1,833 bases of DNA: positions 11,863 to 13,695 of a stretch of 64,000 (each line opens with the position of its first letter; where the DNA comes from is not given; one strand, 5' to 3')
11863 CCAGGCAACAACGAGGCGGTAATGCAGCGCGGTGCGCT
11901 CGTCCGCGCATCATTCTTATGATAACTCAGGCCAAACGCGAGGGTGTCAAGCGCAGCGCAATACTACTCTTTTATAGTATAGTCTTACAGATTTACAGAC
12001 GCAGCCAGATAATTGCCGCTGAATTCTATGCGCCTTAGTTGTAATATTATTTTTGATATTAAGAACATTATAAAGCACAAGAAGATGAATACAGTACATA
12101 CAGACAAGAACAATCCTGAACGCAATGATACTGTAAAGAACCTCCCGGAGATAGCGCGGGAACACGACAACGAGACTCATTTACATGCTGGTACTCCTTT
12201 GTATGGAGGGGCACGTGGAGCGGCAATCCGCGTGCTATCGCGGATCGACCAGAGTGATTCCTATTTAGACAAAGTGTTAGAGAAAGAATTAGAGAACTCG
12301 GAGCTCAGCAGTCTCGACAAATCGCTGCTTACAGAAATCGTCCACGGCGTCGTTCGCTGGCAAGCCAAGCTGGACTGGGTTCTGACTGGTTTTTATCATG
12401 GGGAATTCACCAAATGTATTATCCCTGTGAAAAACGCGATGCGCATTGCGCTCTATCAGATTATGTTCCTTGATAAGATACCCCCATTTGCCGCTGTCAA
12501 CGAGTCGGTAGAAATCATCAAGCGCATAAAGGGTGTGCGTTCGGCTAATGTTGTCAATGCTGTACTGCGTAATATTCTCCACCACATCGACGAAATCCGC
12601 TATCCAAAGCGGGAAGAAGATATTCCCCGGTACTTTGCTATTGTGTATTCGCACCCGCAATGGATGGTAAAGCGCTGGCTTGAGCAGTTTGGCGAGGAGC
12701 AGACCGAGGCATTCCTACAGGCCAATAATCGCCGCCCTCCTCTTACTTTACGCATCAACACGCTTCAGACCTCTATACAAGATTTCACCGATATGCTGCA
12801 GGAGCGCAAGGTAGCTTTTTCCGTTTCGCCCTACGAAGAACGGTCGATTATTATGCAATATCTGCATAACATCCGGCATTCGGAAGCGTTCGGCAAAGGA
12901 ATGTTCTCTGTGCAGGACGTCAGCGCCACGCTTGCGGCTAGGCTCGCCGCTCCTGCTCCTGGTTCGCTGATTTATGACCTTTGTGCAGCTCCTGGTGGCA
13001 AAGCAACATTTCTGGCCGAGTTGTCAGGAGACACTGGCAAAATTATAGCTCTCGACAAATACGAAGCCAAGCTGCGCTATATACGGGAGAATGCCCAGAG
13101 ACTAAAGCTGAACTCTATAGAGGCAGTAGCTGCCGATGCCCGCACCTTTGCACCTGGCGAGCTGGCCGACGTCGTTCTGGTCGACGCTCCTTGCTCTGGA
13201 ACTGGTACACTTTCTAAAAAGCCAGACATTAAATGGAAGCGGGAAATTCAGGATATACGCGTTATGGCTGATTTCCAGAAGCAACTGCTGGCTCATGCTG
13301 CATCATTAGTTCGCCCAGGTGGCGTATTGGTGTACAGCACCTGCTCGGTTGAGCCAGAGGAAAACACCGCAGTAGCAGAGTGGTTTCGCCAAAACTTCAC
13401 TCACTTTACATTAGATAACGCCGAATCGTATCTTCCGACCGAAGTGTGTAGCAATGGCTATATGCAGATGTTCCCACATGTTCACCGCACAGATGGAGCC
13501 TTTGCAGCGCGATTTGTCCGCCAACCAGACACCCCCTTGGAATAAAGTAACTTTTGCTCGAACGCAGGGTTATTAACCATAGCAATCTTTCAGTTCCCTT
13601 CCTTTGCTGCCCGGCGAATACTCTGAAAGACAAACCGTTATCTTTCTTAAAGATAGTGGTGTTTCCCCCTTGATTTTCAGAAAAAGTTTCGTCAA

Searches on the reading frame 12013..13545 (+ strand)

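Call 33: search_protein_families(library=pfam, proteins=[window:12013-13545:+], max_evalue=0.00001)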
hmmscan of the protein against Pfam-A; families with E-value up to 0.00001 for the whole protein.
window:12013-13545:+ (510 aa): 5 families
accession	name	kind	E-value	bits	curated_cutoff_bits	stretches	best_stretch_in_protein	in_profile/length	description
PF01189.24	Methyltr_RsmB-F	-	3.3e-52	177.5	27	1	313-501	5-198/199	16S rRNA methyltransferase RsmB/F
PF01029.23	NusB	-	4.5e-30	105.2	23.1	1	67-189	3-132/133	NusB family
PF22458.1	RsmF-B_ferredox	-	4.3e-20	72.1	27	1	214-282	1-68/74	Methyltr_RsmF/B-like, ferredoxin-like domain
PF13847.12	Methyltransf_31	-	8.4e-09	35.7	27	1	320-460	7-128/145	Methyltransferase domain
PF01728.25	FtsJ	-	3.1e-08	34.2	24.1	1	316-467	21-161/181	FtsJ-like methyltransferase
